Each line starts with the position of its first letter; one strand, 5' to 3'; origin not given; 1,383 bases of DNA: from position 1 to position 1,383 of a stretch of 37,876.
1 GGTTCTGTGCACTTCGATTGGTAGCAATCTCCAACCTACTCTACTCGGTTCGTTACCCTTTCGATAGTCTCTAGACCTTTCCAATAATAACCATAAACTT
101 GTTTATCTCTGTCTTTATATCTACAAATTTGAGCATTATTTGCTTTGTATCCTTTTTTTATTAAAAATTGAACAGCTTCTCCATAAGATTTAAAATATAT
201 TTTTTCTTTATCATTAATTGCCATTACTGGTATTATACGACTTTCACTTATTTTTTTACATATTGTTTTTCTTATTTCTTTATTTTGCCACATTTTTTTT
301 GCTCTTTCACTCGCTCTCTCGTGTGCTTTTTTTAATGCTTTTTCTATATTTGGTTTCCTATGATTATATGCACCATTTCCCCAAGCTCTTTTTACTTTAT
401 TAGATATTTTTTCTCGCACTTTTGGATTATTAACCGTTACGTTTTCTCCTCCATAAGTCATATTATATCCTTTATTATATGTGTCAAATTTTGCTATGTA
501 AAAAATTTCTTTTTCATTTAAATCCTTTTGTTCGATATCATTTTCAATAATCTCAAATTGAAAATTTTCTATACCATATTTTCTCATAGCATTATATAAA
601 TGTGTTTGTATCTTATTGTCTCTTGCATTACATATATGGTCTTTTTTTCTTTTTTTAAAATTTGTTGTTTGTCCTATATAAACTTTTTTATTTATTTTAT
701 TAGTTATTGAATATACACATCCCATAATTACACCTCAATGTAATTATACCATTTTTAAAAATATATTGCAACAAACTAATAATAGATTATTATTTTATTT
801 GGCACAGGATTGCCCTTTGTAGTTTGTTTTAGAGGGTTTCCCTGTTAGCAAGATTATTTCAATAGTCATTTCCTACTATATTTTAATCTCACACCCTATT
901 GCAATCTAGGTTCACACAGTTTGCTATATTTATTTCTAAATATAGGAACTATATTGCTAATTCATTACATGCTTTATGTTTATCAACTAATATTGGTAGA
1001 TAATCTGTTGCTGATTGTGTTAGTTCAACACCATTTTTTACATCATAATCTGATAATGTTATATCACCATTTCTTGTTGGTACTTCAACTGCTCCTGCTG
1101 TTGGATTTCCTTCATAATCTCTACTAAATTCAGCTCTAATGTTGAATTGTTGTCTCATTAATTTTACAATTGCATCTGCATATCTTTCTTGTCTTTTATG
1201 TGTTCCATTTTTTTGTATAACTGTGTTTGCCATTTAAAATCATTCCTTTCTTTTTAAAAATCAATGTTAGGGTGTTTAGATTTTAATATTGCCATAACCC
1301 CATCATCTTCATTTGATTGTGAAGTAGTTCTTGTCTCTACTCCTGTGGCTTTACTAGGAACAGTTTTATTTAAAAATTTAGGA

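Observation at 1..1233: Major capsid gene interrupted by a ~1-kb intron with group I layout carrying a GIY-YIG homing endonuclease (left part; spans the window ends)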

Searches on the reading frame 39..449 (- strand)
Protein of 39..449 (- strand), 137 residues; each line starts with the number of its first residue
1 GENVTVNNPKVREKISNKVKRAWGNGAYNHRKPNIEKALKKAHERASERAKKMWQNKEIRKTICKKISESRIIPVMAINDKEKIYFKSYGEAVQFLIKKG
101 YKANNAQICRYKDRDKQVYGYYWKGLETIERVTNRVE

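Call 48: search_protein_families(library=pfam, proteins=[window:39-449:-], max_evalue=10)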
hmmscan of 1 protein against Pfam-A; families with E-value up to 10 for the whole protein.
seq(137 aa): 2 families
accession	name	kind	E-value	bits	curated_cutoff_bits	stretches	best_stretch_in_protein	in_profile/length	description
PF12137.13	RapA_C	-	0.056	12.9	26.8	1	15-57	259-301/360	RNA polymerase recycling family C-terminal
PF02002.24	TFIIE_alpha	-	1.9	8.8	22.9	1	95-124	46-75/105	TFIIE alpha subunit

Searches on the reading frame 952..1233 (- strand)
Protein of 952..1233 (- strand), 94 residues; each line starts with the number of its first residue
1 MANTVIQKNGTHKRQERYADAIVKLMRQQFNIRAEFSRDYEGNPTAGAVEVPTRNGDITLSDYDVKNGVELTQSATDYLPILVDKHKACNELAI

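Call 50: find_encoding_contigs(protein=P0135, flank=1500, max_places=8)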
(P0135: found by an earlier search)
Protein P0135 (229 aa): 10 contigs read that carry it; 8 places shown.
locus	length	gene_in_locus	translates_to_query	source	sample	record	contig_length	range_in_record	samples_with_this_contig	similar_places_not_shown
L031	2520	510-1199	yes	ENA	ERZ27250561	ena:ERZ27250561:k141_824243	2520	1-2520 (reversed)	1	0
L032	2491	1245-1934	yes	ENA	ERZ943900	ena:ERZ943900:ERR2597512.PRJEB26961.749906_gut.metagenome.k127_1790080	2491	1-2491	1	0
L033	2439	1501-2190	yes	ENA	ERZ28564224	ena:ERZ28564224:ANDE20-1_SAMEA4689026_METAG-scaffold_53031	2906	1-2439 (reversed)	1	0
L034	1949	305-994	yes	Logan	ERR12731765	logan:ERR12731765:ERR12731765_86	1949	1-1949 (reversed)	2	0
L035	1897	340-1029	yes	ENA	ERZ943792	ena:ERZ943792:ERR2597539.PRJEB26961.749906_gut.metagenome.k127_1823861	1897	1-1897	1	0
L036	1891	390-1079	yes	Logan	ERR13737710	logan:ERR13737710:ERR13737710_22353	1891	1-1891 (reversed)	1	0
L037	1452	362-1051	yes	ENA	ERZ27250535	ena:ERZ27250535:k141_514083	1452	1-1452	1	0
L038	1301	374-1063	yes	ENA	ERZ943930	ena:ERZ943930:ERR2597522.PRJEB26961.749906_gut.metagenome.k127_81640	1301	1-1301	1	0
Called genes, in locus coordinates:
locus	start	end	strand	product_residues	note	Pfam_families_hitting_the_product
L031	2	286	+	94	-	?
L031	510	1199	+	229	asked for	PF01541:GIY-YIG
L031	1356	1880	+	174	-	-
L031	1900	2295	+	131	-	-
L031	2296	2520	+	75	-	?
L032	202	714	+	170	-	-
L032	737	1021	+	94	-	-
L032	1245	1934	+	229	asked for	PF01541:GIY-YIG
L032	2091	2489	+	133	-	?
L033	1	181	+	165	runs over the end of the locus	PF06152:Phage_min_cap2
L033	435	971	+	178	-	-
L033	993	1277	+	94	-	-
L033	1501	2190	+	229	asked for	PF01541:GIY-YIG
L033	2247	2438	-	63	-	?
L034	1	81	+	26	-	?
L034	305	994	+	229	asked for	PF01541:GIY-YIG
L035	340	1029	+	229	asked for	PF01541:GIY-YIG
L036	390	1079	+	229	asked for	PF01541:GIY-YIG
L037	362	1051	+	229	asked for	PF01541:GIY-YIG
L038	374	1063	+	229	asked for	PF01541:GIY-YIG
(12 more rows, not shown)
